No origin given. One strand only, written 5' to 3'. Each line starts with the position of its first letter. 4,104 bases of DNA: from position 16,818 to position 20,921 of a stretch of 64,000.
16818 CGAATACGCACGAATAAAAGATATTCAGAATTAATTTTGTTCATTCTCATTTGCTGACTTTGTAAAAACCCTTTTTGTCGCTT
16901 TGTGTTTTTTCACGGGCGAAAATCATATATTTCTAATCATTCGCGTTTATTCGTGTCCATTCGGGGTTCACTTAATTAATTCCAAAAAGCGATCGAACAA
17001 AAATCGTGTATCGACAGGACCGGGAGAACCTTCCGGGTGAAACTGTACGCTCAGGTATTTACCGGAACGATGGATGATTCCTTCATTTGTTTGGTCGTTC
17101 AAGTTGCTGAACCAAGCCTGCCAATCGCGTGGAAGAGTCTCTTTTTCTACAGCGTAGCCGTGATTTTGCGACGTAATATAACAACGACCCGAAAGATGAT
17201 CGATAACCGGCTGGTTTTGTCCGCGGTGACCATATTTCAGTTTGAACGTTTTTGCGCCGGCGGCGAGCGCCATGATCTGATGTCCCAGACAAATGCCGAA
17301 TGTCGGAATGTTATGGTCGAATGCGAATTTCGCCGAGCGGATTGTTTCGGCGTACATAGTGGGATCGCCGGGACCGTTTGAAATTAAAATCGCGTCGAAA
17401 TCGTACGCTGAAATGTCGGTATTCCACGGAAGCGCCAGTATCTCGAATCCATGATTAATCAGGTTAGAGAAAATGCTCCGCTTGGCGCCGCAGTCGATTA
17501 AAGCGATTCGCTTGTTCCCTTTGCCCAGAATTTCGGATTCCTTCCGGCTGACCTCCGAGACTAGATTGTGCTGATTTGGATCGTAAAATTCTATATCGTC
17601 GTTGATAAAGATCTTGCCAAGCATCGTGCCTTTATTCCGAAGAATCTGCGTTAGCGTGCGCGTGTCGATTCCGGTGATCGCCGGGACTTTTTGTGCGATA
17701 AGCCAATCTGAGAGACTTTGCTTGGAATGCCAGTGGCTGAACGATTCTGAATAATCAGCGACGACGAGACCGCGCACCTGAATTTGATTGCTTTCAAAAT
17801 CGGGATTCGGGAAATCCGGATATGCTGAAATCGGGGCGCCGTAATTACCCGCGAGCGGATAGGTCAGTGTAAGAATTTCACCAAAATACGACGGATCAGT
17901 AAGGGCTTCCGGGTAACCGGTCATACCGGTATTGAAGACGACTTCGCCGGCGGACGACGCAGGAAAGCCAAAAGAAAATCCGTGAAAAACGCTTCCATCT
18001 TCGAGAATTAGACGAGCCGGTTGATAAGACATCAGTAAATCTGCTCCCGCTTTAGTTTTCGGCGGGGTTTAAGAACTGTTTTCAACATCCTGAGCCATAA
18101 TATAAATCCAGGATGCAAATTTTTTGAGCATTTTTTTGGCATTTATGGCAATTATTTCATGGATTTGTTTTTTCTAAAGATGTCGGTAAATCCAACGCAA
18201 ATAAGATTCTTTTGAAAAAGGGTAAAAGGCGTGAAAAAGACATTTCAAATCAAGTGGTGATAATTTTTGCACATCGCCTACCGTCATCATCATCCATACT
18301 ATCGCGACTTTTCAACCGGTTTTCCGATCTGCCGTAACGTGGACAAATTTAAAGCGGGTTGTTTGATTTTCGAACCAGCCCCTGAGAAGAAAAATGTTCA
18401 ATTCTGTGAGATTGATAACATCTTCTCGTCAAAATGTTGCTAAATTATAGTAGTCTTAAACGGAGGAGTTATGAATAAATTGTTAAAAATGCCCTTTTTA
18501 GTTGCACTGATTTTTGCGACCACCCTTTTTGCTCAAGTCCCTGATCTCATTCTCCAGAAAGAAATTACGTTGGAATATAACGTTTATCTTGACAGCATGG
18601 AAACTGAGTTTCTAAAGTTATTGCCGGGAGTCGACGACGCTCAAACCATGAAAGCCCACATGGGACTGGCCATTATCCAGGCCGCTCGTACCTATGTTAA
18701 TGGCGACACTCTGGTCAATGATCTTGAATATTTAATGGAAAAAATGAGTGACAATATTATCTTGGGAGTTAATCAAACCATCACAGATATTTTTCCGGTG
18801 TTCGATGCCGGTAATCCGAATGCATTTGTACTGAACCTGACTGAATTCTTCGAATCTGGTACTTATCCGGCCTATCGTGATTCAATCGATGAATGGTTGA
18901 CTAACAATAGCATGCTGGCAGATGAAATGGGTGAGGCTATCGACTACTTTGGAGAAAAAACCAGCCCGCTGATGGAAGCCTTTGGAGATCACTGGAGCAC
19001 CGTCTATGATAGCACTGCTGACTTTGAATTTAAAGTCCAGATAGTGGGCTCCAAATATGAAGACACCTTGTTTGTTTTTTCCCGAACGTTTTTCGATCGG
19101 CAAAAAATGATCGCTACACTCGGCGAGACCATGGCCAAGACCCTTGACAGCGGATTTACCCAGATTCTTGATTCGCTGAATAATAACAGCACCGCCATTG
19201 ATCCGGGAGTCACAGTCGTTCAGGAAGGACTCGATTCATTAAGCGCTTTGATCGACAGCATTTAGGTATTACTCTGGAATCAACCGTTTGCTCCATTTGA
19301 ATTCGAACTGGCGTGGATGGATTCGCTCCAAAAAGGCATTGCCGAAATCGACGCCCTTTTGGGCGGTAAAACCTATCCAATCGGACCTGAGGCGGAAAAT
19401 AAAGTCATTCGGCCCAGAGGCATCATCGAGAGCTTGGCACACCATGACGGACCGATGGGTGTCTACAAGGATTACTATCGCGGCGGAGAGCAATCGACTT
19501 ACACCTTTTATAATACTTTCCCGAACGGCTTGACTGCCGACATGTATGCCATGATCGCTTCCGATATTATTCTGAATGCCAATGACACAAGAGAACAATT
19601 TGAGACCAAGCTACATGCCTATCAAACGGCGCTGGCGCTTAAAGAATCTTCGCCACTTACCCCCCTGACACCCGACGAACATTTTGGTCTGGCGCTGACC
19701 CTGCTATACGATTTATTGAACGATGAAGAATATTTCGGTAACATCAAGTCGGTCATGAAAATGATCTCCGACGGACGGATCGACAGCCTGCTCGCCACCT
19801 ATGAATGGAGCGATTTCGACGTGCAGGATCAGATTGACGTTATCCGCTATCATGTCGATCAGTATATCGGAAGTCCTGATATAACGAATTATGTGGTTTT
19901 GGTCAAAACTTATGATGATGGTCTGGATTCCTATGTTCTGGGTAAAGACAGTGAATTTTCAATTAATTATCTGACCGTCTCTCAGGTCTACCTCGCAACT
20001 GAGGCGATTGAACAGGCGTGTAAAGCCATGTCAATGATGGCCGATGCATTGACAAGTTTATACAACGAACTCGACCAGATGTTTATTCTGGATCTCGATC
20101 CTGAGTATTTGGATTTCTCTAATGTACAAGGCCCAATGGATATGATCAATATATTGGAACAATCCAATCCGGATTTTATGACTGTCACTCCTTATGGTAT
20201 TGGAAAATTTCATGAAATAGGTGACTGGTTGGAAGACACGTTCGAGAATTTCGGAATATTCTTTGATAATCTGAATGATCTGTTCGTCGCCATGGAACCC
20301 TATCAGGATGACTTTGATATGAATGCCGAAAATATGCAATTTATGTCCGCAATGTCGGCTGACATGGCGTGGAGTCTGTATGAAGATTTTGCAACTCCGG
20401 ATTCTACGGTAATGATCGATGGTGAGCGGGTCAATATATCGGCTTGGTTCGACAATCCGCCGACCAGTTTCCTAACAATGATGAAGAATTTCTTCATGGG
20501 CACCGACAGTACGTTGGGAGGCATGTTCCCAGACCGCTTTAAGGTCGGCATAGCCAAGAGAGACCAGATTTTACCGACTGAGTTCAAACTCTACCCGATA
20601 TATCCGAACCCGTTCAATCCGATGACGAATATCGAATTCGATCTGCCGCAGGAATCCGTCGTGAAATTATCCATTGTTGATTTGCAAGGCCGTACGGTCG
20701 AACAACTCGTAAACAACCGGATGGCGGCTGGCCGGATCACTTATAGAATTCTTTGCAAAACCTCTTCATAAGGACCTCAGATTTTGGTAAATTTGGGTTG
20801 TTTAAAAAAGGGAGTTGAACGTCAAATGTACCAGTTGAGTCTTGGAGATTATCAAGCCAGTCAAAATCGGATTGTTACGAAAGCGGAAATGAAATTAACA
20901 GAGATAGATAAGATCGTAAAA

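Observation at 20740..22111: IS5-family element inserted precisely inside a T9SS C-terminal sorting domain, with reconstructable target site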

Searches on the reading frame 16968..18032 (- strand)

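Call 28: search_protein_families(library=pfam, proteins=[window:16968-18032:-], max_evalue=0.01)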
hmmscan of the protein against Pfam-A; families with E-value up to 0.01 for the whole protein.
window:16968-18032:- (354 aa): 3 families
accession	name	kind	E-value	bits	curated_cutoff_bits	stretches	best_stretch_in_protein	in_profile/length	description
PF00117.34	GATase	-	8.4e-50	169.5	22.8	1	178-351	2-189/190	Glutamine amidotransferase class-I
PF00988.28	CPSase_sm_chain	-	1.4e-48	164.3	27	1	8-141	1-126/126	Carbamoyl-phosphate synthase small chain, CPSase domain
PF07722.19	Peptidase_C26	-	1.2e-05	25.6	20.5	1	236-262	100-126/219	Peptidase C26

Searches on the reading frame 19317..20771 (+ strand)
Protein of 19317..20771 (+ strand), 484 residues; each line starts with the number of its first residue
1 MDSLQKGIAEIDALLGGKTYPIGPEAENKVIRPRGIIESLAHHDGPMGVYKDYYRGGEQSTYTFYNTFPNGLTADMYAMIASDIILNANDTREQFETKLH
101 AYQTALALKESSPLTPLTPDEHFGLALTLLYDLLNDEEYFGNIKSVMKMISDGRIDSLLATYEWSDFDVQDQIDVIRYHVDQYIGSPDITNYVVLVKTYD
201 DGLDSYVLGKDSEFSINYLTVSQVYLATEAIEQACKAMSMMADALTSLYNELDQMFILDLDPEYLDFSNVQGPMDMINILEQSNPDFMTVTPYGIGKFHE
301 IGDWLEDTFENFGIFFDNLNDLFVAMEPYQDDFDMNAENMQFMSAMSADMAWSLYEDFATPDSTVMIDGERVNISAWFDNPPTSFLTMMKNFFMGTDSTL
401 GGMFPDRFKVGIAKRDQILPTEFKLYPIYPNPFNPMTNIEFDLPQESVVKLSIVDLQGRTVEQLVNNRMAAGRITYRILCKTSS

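Call 5: search_protein_families(library=pfam, proteins=[window:19317-20771:+], max_evalue=0.1)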
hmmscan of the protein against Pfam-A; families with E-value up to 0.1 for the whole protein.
window:19317-20771:+ (484 aa): 1 family
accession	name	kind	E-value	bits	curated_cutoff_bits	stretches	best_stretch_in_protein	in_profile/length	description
PF18962.6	Por_Secre_tail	-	3.5e-05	24.4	27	1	428-464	1-37/75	Secretion system C-terminal sorting domain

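Call 6: search_protein_families(library=ncbifam, proteins=[window:19317-20771:+], max_evalue=0.1)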
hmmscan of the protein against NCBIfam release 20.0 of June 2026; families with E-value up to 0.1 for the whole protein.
window:19317-20771:+ (484 aa): 3 families
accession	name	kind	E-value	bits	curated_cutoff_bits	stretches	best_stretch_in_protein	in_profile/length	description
TIGR04183.1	Por_Secre_tail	domain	0.00054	19.9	23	1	428-465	1-37/72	T9SS type A sorting domain-containing protein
NF052323.1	T9SSA_dep_M6i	equivalog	0.0019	16.2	600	1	424-473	957-1003/1043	T9SS-dependent M6-like inactivated metalloprotease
NF038113.1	T9SSA_dep_M36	equivalog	0.0022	16.2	885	1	424-465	791-832/869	T9SS-dependent M36 family metallopeptidase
